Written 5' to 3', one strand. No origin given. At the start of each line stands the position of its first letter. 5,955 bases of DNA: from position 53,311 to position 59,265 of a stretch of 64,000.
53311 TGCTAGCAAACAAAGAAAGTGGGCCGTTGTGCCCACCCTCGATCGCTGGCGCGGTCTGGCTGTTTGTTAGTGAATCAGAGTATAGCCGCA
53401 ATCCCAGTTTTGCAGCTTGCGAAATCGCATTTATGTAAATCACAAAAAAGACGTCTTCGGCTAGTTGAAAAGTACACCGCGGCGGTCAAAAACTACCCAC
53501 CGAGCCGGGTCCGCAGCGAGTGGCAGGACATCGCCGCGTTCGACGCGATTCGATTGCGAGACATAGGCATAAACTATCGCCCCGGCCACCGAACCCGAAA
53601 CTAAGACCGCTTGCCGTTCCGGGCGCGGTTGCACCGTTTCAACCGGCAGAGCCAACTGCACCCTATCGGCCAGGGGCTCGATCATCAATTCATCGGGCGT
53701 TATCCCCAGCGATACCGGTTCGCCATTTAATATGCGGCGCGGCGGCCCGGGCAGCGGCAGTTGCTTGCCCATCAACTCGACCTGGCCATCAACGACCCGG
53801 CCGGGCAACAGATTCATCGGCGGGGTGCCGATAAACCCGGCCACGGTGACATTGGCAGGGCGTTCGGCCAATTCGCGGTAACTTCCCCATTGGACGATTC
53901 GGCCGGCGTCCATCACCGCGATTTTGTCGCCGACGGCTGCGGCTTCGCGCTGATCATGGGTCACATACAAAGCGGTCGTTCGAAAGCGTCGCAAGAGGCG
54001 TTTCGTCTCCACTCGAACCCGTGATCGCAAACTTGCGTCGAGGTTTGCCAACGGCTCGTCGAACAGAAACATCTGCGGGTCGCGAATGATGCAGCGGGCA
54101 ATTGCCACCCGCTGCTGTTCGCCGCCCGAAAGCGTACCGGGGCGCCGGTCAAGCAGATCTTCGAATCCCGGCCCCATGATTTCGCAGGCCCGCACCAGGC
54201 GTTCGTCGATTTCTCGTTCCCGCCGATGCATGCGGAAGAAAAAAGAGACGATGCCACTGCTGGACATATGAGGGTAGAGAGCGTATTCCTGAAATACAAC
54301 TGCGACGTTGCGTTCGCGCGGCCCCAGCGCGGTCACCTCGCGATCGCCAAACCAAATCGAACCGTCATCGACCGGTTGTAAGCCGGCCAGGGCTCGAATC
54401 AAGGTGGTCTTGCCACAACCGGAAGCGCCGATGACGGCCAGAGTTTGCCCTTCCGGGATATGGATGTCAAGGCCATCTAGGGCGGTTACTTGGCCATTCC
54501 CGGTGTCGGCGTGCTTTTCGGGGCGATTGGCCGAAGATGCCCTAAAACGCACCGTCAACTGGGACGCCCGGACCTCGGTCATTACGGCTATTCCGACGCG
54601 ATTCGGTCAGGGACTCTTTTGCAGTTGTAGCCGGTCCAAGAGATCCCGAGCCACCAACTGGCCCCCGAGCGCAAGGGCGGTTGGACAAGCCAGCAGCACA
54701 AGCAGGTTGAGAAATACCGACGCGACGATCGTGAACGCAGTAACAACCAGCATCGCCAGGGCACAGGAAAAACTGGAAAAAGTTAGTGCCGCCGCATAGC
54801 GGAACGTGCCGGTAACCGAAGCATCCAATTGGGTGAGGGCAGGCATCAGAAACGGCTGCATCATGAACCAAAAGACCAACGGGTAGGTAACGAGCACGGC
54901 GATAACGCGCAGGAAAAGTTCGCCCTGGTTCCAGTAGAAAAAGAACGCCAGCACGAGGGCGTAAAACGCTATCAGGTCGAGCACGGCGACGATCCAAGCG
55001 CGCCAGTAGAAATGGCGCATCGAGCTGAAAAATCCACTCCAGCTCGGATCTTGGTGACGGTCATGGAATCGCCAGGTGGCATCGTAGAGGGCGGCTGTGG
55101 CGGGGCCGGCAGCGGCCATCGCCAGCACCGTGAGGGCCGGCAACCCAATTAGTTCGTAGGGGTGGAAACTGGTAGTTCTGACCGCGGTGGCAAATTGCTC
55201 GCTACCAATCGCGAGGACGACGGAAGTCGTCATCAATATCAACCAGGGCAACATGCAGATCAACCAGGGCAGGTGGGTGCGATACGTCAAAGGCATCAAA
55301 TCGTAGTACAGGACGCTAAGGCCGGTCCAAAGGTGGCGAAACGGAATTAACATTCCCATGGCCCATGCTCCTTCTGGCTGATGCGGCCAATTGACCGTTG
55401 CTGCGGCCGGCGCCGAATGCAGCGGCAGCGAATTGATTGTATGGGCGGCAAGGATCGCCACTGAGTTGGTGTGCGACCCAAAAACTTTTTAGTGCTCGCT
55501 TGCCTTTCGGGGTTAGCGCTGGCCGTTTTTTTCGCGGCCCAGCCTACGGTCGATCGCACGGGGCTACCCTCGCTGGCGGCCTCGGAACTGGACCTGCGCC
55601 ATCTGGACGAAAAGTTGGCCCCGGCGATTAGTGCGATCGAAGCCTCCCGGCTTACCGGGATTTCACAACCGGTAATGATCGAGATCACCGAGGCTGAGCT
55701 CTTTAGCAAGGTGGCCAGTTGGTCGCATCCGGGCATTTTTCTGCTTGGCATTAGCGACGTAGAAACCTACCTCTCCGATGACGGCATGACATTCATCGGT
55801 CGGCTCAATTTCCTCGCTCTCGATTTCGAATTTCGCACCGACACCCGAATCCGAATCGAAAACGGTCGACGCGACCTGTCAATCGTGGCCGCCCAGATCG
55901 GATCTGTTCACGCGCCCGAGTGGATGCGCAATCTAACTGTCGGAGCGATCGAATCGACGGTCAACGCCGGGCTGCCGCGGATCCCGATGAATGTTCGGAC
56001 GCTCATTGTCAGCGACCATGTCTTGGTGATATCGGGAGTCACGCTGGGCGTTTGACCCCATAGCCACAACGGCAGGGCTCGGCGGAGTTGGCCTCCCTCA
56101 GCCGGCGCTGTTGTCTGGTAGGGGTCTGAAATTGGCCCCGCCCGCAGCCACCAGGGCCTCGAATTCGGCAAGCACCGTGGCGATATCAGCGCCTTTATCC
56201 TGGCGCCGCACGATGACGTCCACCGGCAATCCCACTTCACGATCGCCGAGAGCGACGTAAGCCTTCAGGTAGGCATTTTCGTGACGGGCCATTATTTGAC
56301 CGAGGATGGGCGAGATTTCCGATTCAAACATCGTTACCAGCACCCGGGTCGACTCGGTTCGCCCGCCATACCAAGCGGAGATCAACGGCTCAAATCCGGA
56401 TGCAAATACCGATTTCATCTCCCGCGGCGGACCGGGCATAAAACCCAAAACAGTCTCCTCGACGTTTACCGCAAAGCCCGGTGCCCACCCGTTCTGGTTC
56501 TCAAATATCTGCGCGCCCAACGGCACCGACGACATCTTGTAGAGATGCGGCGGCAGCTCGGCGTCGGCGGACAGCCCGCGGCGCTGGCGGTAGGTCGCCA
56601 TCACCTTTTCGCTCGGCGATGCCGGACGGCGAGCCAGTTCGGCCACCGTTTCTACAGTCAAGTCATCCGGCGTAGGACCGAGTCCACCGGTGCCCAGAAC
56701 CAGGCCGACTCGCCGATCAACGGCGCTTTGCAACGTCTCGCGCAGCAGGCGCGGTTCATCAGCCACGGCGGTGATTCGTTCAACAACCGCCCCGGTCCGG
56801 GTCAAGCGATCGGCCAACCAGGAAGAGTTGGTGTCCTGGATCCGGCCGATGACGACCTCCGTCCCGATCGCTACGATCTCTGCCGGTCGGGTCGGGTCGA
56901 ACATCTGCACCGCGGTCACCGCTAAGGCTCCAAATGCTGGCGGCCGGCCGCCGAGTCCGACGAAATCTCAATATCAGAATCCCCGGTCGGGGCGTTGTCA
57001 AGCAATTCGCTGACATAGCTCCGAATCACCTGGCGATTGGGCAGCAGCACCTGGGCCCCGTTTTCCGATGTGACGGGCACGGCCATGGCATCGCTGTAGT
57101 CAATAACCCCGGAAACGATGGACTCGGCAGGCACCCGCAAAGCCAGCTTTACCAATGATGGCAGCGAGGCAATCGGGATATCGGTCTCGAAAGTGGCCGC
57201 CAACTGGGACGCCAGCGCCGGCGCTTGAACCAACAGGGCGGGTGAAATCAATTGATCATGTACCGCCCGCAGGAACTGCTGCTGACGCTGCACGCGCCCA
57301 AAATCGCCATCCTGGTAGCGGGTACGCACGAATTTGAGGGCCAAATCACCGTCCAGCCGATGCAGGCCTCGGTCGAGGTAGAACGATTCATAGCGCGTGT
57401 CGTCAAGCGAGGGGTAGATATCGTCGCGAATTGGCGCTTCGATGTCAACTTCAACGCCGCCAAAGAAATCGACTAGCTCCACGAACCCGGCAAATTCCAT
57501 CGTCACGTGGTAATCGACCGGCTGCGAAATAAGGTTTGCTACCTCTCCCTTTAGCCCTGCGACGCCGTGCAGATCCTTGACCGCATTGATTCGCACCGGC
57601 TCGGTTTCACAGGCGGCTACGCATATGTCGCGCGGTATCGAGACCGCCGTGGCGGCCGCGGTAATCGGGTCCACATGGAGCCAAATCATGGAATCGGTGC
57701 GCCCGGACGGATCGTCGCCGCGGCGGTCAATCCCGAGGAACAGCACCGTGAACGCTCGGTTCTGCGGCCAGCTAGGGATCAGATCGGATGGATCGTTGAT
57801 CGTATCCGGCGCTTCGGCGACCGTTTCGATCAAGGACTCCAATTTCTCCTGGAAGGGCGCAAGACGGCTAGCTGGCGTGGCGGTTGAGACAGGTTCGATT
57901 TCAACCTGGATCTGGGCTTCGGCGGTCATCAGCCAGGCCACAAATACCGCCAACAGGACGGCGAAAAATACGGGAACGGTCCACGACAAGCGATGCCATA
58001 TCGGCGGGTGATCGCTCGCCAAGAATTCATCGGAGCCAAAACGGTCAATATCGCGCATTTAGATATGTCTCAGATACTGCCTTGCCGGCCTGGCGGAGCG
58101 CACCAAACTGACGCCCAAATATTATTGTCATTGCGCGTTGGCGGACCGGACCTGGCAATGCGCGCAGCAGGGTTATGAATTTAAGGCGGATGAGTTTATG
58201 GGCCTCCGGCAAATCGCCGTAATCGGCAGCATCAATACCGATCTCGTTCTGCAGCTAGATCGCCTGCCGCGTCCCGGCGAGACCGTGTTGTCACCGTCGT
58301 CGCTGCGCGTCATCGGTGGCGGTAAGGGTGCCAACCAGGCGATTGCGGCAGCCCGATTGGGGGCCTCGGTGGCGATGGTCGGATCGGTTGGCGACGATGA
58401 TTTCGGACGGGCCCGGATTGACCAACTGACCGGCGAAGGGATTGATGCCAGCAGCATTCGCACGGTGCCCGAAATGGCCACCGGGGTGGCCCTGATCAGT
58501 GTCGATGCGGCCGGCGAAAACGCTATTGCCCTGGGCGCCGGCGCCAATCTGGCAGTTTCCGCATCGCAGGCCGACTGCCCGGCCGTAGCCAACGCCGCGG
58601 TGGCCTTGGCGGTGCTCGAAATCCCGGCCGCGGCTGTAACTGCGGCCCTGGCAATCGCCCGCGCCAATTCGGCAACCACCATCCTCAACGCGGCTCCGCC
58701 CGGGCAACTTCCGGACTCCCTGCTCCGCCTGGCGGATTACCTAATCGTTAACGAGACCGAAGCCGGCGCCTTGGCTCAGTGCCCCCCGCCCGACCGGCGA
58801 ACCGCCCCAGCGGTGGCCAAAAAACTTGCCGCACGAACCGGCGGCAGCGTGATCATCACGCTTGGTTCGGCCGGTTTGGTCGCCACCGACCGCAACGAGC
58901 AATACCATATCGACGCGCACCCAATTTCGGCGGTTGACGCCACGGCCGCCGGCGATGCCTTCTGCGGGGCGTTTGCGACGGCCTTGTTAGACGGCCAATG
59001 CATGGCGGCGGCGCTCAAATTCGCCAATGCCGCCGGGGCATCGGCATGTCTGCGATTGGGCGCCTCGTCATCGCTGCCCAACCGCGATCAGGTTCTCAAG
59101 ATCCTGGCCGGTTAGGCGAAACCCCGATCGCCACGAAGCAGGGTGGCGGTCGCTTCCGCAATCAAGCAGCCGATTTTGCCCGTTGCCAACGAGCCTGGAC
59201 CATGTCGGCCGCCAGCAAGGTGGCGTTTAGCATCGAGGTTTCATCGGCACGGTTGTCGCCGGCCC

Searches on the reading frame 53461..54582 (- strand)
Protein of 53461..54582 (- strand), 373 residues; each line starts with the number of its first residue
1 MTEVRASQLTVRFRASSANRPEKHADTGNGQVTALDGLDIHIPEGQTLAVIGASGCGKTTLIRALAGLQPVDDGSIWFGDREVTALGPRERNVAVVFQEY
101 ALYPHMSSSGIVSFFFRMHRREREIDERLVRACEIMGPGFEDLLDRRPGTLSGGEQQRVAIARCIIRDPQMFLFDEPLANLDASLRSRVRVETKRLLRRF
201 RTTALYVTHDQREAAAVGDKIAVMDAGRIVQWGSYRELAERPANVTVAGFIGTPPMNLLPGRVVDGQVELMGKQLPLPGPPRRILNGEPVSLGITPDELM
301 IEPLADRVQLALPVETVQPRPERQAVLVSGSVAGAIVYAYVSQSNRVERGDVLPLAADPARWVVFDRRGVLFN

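Call 62: search_protein_families(library=pfam, proteins=[window:53461-54582:-])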
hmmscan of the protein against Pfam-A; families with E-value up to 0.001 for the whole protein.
window:53461-54582:- (373 aa): 3 families
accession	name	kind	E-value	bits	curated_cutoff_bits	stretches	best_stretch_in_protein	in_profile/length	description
PF00005.33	ABC_tran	-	5.5e-29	101.9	25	1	35-179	1-137/137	ABC transporter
PF17912.7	OB_MalK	-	5.5e-07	30.8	27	1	252-294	1-48/53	MalK OB fold domain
PF13304.12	AAA_21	-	2.9e-05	24.7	27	0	49-72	3-26/304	AAA domain, putative AbiEii toxin, Type IV TA system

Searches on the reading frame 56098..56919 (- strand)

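Call 62: search_protein_families(library=pfam, proteins=[window:56098-56919:-])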
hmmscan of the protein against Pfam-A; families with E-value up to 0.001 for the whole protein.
window:56098-56919:- (273 aa): 1 family
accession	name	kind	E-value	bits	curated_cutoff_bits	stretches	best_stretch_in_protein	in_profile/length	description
PF00994.29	MoCF_biosynth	-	1.3e-28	100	26.6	1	14-180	1-142/144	Probable molybdopterin binding domain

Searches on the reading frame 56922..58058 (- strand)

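Call 62: search_protein_families(library=pfam, proteins=[window:56922-58058:-])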
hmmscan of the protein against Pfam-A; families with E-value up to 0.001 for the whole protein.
window:56922-58058:- (378 aa): 1 family
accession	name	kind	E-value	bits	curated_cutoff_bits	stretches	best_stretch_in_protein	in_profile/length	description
PF03816.19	LytR_cpsA_psr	-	1.4e-32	113.4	24.6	1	120-270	1-148/150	LytR_cpsA_psr family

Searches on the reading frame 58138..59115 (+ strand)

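Call 62: search_protein_families(library=pfam, proteins=[window:58138-59115:+])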
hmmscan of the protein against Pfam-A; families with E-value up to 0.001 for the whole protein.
window:58138-59115:+ (325 aa): 2 families
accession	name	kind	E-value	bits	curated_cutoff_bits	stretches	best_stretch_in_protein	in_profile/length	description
PF00294.29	PfkB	-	7e-58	196.8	25.8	1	25-315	3-301/302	pfkB family carbohydrate kinase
PF08543.17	Phos_pyr_kin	-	0.00028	20.8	27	1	175-298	96-226/246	Phosphomethylpyrimidine kinase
